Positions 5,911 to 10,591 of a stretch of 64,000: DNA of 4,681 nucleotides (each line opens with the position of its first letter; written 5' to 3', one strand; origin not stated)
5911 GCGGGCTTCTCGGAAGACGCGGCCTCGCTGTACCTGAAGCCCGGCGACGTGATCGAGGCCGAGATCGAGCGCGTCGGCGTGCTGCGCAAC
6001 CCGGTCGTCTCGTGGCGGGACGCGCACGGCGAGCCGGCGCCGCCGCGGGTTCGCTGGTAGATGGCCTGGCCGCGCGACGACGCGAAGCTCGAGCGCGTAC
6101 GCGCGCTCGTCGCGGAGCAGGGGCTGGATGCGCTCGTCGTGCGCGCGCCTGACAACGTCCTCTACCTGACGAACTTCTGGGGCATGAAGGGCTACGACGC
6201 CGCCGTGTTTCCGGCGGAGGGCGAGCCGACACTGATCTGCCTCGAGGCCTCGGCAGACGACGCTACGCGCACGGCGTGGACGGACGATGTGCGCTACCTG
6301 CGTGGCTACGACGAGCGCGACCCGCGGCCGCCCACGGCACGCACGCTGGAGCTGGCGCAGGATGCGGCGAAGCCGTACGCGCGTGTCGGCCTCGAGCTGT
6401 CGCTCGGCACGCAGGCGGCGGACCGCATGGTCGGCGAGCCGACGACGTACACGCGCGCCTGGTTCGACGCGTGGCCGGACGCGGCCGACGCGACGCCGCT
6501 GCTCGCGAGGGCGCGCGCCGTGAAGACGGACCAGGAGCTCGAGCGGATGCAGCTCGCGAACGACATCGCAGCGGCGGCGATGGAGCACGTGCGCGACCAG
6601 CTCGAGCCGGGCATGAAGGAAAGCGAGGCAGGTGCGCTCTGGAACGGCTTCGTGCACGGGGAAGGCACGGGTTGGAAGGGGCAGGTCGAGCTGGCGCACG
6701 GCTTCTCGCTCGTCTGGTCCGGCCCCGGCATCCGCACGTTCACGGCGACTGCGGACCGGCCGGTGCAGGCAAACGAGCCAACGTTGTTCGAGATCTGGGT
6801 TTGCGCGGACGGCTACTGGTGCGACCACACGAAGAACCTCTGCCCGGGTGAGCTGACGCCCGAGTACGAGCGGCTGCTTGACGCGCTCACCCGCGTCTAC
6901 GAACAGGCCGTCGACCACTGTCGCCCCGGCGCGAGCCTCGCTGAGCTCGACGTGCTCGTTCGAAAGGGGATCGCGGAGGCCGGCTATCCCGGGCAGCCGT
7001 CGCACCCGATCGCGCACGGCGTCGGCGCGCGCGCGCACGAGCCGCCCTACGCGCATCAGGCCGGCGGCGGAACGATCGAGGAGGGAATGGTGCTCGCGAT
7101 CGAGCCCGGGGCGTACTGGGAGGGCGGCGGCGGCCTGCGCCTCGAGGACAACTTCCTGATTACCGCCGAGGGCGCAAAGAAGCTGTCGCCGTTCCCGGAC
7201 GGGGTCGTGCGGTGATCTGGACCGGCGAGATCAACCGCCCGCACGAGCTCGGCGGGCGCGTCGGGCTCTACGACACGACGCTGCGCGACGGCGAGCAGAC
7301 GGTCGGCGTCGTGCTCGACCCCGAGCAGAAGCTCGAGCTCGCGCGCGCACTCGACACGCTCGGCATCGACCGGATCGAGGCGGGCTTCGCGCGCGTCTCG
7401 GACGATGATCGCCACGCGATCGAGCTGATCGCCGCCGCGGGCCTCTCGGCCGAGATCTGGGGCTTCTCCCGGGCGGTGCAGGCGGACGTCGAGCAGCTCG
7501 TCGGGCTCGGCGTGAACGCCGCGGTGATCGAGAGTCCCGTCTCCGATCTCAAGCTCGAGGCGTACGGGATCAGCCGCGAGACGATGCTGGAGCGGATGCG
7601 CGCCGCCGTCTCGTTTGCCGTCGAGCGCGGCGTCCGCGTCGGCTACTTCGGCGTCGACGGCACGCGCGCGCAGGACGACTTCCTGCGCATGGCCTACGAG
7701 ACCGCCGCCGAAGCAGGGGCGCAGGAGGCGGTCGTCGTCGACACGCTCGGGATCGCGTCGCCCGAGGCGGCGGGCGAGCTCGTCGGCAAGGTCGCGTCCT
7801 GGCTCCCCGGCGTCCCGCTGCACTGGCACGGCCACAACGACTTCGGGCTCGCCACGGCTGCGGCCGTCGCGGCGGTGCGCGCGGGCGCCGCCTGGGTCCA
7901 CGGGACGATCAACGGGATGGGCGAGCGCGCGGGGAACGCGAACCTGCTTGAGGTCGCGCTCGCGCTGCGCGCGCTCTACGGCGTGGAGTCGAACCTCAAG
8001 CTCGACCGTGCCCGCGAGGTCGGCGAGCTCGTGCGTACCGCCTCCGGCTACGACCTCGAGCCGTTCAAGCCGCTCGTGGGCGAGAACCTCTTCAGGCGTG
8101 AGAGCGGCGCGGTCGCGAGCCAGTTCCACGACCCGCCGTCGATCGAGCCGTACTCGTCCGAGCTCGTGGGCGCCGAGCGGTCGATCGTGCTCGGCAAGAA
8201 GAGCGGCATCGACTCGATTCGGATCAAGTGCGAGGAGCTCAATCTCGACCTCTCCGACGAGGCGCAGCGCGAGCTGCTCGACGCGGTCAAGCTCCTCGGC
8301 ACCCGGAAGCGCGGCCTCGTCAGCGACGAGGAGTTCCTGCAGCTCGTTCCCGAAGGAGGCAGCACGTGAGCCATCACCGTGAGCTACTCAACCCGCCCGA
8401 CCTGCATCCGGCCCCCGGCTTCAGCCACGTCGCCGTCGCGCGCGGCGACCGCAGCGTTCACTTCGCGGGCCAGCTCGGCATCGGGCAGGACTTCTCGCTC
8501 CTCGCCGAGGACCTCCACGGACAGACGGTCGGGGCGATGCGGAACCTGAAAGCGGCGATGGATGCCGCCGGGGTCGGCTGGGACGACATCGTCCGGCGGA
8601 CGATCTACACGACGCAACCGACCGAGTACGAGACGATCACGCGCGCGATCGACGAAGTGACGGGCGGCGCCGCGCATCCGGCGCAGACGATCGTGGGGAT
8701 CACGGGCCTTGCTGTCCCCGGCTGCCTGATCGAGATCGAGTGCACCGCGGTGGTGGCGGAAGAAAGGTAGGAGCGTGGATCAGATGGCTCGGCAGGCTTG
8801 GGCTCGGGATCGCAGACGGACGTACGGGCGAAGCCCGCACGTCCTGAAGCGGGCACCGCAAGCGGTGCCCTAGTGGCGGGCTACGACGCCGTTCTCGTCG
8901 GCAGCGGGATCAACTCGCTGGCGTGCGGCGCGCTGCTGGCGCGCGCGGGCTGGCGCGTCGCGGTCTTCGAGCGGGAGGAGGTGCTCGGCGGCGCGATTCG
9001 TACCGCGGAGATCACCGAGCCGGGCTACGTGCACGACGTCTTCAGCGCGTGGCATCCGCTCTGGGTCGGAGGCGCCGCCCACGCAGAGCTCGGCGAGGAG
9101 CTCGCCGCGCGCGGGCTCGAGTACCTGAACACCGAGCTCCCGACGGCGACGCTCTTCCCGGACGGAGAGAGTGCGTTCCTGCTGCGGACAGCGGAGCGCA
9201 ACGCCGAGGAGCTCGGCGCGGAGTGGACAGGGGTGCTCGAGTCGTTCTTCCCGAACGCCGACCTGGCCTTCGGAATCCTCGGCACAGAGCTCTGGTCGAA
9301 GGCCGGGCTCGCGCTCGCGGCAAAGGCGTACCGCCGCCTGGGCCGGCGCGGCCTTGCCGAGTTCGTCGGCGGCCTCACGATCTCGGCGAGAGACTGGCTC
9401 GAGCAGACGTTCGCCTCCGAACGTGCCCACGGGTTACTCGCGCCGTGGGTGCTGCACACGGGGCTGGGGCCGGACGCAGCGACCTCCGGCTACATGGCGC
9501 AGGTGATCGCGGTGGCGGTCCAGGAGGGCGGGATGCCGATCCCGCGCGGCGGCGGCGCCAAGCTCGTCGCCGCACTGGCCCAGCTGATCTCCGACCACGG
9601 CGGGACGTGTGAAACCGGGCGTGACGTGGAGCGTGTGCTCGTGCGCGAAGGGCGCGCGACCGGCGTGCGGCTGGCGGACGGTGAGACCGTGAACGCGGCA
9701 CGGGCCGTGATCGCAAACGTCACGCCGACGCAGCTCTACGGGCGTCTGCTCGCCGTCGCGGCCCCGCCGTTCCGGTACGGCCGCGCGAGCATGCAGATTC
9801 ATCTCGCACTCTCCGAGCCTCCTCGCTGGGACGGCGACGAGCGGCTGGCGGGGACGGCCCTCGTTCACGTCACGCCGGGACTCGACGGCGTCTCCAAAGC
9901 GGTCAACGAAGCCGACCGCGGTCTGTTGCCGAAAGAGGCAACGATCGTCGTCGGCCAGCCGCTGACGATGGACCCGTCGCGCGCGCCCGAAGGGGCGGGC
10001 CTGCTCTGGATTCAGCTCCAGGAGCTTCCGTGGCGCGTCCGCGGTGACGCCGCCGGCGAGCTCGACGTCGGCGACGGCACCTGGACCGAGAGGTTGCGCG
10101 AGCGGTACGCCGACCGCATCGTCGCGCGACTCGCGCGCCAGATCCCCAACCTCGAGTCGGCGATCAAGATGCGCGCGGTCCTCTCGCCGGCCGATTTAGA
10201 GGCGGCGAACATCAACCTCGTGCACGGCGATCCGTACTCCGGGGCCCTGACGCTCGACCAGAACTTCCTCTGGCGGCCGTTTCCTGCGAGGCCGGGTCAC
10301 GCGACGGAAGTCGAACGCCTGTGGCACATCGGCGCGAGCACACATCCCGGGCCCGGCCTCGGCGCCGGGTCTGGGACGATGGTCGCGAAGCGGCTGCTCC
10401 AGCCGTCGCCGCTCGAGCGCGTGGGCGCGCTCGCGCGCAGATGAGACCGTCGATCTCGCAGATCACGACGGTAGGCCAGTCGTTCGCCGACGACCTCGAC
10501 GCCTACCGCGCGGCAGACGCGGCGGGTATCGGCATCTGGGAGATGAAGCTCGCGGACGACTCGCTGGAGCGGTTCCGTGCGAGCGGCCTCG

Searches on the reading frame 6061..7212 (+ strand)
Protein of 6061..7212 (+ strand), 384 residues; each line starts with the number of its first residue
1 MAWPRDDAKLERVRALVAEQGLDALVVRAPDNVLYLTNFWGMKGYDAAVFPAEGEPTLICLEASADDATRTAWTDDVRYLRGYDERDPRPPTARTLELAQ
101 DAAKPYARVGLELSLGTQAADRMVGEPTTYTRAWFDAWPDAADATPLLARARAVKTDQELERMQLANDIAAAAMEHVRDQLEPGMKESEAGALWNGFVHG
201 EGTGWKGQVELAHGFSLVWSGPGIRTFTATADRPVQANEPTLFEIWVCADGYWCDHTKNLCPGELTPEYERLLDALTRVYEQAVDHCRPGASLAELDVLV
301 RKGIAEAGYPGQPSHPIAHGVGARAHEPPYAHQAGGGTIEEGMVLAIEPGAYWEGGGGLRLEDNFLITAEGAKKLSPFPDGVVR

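Call 36: search_protein_families(library=pfam, proteins=[window:6061-7212:+], max_evalue=0.00001)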
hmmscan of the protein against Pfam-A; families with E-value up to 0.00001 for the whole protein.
window:6061-7212:+ (384 aa): 2 families
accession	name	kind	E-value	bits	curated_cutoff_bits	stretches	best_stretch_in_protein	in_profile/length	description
PF00557.29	Peptidase_M24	-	6.9e-39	134.2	23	1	161-369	1-208/208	Metallopeptidase family M24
PF01321.24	Creatinase_N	-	1e-09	39.4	22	1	10-115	2-97/128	Creatinase/Prolidase N-terminal domain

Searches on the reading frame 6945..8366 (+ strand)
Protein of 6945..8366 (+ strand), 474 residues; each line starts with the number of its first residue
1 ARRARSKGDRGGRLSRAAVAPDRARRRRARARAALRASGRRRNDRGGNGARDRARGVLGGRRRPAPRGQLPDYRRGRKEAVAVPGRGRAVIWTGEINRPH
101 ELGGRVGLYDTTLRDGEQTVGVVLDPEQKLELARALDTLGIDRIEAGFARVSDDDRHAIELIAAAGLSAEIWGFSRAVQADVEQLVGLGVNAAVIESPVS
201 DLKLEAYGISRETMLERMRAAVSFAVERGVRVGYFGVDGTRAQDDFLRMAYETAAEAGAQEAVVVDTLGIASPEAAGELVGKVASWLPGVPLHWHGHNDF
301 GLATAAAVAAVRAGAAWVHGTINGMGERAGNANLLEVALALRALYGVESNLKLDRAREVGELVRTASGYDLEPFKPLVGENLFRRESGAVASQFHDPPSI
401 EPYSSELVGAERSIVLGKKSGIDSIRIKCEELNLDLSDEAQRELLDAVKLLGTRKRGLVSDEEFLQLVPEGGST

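Call 36: search_protein_families(library=pfam, proteins=[window:6945-8366:+], max_evalue=0.00001)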
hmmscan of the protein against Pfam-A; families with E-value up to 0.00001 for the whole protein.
window:6945-8366:+ (474 aa): 2 families
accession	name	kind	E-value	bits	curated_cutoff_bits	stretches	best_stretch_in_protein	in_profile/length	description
PF00682.25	HMGL-like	-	1.1e-61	208.9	29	1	106-363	2-260/260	HMGL-like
PF22617.1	HCS_D2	-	4.9e-08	33.7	27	1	378-455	2-81/82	Homocitrate synthase post-HMGL domain-like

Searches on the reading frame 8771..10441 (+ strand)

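Call 36: search_protein_families(library=pfam, proteins=[window:8771-10441:+], max_evalue=0.00001)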
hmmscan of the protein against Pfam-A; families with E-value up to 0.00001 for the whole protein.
window:8771-10441:+ (557 aa): 3 families
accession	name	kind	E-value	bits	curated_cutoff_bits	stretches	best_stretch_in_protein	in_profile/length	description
PF01593.30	Amino_oxidase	-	1.7e-14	54.4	19.8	1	50-372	4-301/443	Flavin containing amine oxidoreductase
PF13450.12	NAD_binding_8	-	9.6e-10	39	21.9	1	43-94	2-51/68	NAD(P)-binding Rossmann-like domain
PF01266.30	DAO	-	1.9e-07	31.4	27.9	0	39-540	1-352/353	FAD dependent oxidoreductase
